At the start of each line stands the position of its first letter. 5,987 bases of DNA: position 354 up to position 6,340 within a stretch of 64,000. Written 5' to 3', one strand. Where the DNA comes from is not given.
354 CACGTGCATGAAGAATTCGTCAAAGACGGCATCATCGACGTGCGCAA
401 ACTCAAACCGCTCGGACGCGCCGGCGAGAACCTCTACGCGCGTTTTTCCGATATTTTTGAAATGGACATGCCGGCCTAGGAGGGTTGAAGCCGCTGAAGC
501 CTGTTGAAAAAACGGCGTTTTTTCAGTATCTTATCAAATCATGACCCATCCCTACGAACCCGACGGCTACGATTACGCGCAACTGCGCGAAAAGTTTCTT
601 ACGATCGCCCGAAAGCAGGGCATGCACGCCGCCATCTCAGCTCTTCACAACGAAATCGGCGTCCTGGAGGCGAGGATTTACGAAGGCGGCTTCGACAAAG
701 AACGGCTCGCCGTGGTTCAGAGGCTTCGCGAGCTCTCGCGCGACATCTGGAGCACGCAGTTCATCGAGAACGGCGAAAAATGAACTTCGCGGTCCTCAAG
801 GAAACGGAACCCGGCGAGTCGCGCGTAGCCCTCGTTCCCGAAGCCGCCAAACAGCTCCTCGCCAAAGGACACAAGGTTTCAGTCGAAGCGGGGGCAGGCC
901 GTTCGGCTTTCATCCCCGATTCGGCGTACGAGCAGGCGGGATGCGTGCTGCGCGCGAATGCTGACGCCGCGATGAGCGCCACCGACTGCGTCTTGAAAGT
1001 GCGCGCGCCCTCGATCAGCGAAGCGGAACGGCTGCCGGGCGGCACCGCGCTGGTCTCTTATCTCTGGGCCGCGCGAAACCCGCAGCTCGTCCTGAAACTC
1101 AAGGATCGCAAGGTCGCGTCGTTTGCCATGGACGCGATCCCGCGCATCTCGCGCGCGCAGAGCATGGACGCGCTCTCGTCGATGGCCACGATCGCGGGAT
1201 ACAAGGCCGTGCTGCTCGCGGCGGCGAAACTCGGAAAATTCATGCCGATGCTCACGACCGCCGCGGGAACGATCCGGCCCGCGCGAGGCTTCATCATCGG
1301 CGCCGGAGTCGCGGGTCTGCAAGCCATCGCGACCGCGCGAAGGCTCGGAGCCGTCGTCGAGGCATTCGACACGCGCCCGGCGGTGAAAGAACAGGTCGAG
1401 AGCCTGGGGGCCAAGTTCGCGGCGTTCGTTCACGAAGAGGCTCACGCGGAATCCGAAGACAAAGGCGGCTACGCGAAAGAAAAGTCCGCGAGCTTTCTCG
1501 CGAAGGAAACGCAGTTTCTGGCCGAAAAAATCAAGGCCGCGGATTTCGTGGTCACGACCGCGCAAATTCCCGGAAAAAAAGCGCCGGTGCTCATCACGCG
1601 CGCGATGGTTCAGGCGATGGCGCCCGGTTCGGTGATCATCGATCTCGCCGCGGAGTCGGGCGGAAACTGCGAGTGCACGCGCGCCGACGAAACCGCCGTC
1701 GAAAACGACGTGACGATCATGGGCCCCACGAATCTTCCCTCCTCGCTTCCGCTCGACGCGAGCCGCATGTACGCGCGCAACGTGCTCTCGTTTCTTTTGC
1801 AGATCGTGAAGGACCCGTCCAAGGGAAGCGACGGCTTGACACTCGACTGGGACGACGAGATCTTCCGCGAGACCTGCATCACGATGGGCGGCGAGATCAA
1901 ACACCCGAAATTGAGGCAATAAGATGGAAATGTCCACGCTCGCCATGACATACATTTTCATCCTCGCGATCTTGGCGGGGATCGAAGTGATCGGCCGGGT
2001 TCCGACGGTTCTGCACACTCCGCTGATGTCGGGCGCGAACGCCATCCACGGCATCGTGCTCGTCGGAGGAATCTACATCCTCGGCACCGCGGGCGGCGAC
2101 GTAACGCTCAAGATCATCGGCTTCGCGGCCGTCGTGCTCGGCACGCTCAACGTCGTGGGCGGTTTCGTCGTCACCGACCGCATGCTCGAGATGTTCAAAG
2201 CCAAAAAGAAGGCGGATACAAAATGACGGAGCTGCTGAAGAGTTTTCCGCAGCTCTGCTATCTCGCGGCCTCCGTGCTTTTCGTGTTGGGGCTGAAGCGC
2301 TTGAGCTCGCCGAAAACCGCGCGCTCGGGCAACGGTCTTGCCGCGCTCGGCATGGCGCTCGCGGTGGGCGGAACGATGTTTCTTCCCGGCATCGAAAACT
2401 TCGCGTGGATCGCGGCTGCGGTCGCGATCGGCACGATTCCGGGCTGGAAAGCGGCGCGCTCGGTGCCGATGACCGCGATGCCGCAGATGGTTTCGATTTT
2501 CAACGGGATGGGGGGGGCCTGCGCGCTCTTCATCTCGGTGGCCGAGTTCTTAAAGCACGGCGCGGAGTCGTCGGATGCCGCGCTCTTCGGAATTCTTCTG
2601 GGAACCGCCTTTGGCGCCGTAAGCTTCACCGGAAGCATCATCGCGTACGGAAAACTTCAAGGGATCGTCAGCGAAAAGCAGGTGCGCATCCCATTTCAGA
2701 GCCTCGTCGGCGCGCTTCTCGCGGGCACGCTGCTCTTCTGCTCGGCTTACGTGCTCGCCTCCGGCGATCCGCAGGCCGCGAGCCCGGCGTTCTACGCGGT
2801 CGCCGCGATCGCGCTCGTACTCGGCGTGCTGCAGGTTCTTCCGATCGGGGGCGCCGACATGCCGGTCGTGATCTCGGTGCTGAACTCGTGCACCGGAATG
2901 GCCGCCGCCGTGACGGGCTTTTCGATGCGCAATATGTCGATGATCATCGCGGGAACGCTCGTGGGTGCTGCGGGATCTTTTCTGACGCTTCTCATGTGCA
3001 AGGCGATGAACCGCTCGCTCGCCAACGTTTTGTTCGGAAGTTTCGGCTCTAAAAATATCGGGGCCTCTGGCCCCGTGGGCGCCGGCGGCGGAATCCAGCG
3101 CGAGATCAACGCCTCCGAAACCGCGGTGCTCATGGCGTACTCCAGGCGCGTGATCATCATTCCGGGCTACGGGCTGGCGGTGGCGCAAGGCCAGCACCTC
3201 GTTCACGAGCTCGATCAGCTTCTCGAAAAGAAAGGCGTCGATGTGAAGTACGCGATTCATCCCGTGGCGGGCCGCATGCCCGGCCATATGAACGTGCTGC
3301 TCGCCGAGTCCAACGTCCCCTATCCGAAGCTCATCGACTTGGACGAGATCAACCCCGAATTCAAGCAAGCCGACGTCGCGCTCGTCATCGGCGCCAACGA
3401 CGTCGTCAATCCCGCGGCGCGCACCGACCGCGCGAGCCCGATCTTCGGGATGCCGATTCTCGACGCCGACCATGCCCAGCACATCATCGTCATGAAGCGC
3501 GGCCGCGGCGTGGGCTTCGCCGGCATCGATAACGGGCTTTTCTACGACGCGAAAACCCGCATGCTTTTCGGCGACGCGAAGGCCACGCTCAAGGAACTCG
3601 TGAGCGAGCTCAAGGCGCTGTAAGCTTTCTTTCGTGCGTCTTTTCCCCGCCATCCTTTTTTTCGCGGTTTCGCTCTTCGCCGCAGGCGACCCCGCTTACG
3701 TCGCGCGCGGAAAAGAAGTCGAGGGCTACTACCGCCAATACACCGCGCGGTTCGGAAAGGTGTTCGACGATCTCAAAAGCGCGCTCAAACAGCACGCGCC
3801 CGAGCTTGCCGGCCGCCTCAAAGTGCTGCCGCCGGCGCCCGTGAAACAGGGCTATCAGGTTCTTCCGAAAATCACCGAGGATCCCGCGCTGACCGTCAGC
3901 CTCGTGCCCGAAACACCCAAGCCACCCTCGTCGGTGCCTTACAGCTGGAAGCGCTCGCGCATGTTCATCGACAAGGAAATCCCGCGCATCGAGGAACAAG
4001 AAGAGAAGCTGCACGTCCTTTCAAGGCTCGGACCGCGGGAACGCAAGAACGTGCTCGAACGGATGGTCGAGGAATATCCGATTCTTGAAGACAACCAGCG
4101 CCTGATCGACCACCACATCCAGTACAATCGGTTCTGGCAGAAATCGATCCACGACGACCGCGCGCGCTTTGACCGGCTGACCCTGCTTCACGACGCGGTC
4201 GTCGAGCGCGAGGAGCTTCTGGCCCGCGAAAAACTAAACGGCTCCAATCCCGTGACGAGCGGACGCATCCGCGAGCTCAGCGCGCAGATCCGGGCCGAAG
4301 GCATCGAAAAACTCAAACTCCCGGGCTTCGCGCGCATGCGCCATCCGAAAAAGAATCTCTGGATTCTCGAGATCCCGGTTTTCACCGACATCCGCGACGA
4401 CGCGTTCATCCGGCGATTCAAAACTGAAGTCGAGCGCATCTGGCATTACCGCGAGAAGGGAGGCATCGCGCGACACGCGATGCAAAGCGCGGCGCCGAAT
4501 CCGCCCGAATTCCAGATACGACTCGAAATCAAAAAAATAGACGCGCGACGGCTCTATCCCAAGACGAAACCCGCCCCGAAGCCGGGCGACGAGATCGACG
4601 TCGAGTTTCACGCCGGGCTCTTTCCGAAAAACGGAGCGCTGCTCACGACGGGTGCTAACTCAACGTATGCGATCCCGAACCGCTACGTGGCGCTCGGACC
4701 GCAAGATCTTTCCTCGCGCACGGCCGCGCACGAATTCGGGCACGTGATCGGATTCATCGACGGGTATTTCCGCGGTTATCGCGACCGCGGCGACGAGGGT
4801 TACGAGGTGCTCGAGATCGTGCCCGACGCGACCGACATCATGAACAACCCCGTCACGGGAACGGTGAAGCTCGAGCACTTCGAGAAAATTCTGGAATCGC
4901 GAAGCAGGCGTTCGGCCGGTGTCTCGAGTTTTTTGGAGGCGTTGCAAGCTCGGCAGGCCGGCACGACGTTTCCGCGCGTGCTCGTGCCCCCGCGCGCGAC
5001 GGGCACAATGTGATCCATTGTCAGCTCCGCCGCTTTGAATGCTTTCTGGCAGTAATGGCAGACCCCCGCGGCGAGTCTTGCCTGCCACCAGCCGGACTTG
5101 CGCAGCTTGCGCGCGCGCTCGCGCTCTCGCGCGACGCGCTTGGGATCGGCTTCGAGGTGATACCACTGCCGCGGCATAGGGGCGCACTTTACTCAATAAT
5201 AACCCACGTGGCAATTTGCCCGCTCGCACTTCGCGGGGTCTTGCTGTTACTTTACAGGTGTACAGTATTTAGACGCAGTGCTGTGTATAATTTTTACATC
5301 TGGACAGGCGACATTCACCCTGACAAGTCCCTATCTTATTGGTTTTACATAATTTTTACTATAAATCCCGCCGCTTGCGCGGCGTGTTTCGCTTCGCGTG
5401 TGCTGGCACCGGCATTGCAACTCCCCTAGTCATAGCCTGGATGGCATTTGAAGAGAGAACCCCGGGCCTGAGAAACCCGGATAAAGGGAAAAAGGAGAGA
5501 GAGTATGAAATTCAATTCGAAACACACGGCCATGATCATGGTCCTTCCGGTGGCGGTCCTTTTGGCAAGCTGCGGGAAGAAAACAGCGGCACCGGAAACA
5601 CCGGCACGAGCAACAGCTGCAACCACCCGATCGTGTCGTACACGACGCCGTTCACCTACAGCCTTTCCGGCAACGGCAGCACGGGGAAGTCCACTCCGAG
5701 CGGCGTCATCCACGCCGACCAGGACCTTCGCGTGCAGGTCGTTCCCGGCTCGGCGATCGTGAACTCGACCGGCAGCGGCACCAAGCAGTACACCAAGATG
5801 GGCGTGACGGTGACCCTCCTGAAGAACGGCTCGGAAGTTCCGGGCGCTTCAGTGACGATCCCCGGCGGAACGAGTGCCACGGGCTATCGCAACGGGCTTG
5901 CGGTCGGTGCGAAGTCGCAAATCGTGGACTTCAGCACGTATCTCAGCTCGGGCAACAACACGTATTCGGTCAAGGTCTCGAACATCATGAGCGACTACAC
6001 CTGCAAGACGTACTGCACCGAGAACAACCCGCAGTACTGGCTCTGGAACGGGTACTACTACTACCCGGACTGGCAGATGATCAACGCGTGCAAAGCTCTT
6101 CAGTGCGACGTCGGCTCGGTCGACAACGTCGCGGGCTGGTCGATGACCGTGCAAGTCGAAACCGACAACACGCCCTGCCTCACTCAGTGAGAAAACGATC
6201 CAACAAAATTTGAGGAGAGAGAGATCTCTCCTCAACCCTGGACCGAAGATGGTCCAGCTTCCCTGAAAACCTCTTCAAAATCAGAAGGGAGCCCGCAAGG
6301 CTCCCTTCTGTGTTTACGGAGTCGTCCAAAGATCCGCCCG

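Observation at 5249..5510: Conserved ~170-bp leader shared by two unrelated lipoprotein genes (copy 1)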

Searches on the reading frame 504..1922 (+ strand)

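Call 13: search_protein_families(library=pfam, proteins=[window:504-1922:+], max_evalue=0.01)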
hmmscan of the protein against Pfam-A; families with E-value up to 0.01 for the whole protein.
window:504-1922:+ (472 aa): 4 families
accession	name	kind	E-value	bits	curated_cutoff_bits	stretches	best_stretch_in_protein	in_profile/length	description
PF01262.27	AlaDh_PNT_C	-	6.8e-66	222.2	23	1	235-467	1-213/214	Alanine dehydrogenase/PNT, C-terminal domain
PF05222.21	AlaDh_PNT_N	-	1.1e-41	142.7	30.4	1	97-231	2-136/136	Alanine dehydrogenase/PNT, N-terminal domain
PF02826.25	2-Hacid_dh_C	-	0.0024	17.7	25.1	0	262-307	39-84/178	D-isomer specific 2-hydroxyacid dehydrogenase, NAD binding domain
PF13450.12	NAD_binding_8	-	0.0036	18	21.9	0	264-292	1-29/68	NAD(P)-binding Rossmann-like domain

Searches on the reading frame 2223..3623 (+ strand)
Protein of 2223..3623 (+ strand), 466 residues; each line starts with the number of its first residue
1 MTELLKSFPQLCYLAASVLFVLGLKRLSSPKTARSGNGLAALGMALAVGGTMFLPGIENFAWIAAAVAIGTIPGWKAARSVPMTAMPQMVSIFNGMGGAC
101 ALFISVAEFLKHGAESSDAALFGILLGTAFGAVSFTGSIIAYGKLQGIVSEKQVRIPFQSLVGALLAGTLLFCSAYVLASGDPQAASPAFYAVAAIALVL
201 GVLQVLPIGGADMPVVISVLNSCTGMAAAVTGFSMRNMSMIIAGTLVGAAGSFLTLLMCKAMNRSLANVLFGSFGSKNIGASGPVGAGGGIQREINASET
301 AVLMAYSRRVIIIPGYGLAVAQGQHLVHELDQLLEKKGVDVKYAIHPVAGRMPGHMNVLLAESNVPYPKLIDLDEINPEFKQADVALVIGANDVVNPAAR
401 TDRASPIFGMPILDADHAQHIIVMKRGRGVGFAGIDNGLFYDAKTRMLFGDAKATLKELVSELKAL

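Call 13: search_protein_families(library=pfam, proteins=[window:2223-3623:+], max_evalue=0.01)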
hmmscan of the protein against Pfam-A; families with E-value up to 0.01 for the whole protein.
window:2223-3623:+ (466 aa): 2 families
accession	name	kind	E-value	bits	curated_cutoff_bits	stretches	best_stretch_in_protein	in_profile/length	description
PF02233.22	PNTB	-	1.8e-174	581.4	31.7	1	10-461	2-455/456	NAD(P) transhydrogenase beta subunit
PF00148.24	Oxidored_nitro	-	0.00021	20.8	28.6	0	315-422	272-380/399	Nitrogenase component 1 type Oxidoreductase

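Call 71: find_encoding_contigs(protein=window:2223-3623:+, flank=10000, max_places=4)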
Protein window:2223-3623:+ (466 aa): 1 contig read that carries it; 1 place shown.
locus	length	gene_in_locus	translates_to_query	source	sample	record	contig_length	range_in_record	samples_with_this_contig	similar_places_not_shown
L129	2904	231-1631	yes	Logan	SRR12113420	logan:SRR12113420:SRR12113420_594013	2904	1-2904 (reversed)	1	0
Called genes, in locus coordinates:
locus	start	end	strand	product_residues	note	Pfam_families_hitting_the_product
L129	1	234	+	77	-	?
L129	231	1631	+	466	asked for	PF02233:PNTB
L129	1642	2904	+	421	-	?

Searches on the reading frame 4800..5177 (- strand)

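Call 13: search_protein_families(library=pfam, proteins=[window:4800-5177:-], max_evalue=0.01)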
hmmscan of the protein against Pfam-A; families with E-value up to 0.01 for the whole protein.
window:4800-5177:- (125 aa): 3 families
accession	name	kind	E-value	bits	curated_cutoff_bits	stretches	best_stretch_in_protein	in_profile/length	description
PF14279.12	HNH_5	-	3.1e-13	49.9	27.5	1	40-88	1-49/56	HNH endonuclease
PF01844.29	HNH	-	2.7e-12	47.1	21.4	1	40-82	1-44/47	HNH endonuclease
PF13395.12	HNH_4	-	4.9e-05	23.7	22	1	40-87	1-53/54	HNH endonuclease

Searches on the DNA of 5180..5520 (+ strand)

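Call 69: search_dna_similar(query=window:5230-5520:+, collection=plasmids, mode=distant, max_evalue=0.01)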
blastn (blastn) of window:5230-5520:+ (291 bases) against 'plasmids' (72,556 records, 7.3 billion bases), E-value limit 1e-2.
No match.

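Call 70: search_dna_similar(query=window:5230-5520:+, collection=phages, mode=distant, max_evalue=0.01)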
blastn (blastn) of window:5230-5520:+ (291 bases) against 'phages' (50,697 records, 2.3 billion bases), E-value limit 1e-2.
No match.

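Call 97: search_rna_families(source=window, start=5180, end=5520, threshold=evalue, max_evalue=1)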
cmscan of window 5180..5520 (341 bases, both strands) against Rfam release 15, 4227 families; matches with E-value up to 1: 1.
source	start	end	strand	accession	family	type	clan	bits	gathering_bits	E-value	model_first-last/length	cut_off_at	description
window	5320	5384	-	RF03095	RAGATH-17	Gene; sRNA;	-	26.3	102.3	0.23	1-96/96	no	RAGATH-17 RNA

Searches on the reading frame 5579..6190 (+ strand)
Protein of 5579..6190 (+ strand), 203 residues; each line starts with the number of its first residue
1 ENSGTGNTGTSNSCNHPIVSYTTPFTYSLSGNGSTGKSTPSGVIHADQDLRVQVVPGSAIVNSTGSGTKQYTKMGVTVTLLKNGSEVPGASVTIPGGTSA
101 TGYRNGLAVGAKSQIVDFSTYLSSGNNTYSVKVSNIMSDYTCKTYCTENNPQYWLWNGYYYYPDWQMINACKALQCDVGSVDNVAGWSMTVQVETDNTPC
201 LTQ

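Call 13: search_protein_families(library=pfam, proteins=[window:5579-6190:+], max_evalue=0.01)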
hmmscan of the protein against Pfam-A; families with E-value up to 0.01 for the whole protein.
window:5579-6190:+ (203 aa): 0 families

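Call 61: predict_structure(alignment_id=A5)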
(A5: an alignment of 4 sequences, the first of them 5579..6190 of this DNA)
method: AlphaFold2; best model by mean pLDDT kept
length: 203 residues; sequences in the alignment: 4
mean_pLDDT: 66.6   pTM: 0.63
mean pLDDT of the five models: 66.6, 62.2, 60.9, 58.7, 55.7
residues with pLDDT >= 90: 29; 70-90: 68; 50-70: 52; < 50: 54
segments of 3 or more residues with pLDDT < 50: 1-20, 144-171, 201-203
pLDDT, mean of each block of 10 residues (from residue 1): 31 46 76 83 65 83 52 85 91 73 70 89 81 82 47 35 40 59 77 71 42
secondary structure, 60 per line:
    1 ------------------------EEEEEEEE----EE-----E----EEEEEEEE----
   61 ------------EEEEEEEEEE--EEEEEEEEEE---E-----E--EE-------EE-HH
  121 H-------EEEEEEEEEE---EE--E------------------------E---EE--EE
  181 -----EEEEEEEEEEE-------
elements in order: E25-32 E49-56 E73-82 E85-94 E129-138 E186-196

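Call 63: fold_search(model_id=the predicted structure, library=pdb)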
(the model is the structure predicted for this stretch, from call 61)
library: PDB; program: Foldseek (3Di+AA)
matches with E <= 10: 1155; with E <= 0.001: 3
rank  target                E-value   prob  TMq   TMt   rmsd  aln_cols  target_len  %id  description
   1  8xcj_F                4.0e-04  0.98  0.26  0.15  16.5       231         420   12  Open State of central tail fiber of bacteriophage lambda upon binding to LamB (gpJ713-LamB complex) (released 2024-05-01)
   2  9f4b_F2               7.4e-04  0.98  0.28  0.16  11.7       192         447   14  Pre-assembled baseplate cup of Klebsiella phage KP1 variant vB_Kpn_Lilla1 (released 2025-05-14)
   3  9wcb_F                8.2e-04  0.95  0.25  0.28  15.5       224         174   14  Open state of A8 gpJ 713 central tail fiber with OmpC G17 from E. coli EDL933 (released 2026-01-28)
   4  9wca_F                1.3e-03  0.60  0.18  0.15  16.1       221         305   14  Closed state of A8 gpJ 713 central tail fiber (released 2026-01-28)
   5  9f4b_F1               1.7e-03  0.97  0.28  0.16  11.3       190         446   13  Pre-assembled baseplate cup of Klebsiella phage KP1 variant vB_Kpn_Lilla1 (released 2025-05-14)
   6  8xck_F                2.1e-03  0.93  0.26  0.19  14.3       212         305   14  Closed state of central tail fiber of bacteriophage lambda (released 2024-05-01)
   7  7vrp_I                2.3e-03  0.99  0.32  0.18   8.8       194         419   15  Structure of infectious bursal disease virus Gx strain (released 2022-03-30)
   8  1f15_C                5.5e-03  0.92  0.31  0.33   7.9       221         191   10  CUCUMBER MOSAIC VIRUS (STRAIN FNY) (released 2000-06-21)
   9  8xcg_J                5.8e-03  0.77  0.26  0.11  17.3       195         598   10  Tail tip complex of bacteriophage lambda in the open state (released 2024-05-01)
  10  9e7m_Ja               6.2e-03  0.98  0.34  0.11   9.5       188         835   10  In situ cryoEM structure of bacteriophage Ur-lambda tail tip complex (released 2025-11-05)
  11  8iyk_F                6.2e-03  0.85  0.30  0.09  16.9       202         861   12  Tail tip conformation 1 of phage lambda tail (released 2023-10-18)
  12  3afg_B                6.5e-03  1.00  0.32  0.15   5.7       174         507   11  Crystal structure of ProN-Tk-SP from Thermococcus kodakaraensis (released 2010-08-04)
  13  8pdz_A                6.5e-03  0.90  0.22  0.33  10.0       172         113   11  Recombinant Ena3A L-Type endospore appendages (released 2023-11-08)
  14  1pm4_A                7.7e-03  0.99  0.31  0.49   7.5       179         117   11  Crystal structure of Yersinia pseudotuberculosis-derived mitogen (YPM) (released 2004-01-27)
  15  1f15_A                7.7e-03  0.84  0.26  0.31  10.2       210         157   12  CUCUMBER MOSAIC VIRUS (STRAIN FNY) (released 2000-06-21)
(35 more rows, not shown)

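Call 78: search_protein_representatives(alignment_id=A5)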
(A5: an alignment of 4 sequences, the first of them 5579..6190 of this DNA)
Query: 4 sequences, 230 profile positions. Proteins with E-value up to 0.001 (for the whole library): 46; up to 1e-10: 33; up to 1e-30: 11. The best 46 are listed.
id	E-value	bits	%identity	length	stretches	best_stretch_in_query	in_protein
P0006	1.5e-115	400.7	-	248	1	1-230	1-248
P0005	1.3e-105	368.2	-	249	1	34-230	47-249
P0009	4.0e-53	196.5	-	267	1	2-230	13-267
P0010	4.1e-53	196.5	-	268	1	7-230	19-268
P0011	2.2e-46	174.4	-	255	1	2-228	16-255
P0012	2.5e-41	157.9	-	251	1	3-228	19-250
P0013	6.1e-36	140.3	-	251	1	1-228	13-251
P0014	1.2e-35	139.3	-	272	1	14-229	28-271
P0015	1.5e-35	139.0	-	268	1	5-228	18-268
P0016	4.7e-33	130.9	-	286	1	3-230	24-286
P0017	1.4e-32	129.3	-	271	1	2-230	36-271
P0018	3.0e-30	121.7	-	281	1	1-230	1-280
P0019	1.4e-29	119.5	-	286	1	2-228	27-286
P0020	1.8e-29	119.1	-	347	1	15-228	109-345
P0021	8.7e-29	116.9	-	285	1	2-229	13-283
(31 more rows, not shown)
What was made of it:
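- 5505..6190 (+): LP1 lipoprotein gene. The signal peptide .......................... starts at 5505. This assembly has a 73-nt deletion at about 5585/5586 that shifts the frame. The family has 46 clusters in 1.84 billion representative proteins (call 78).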
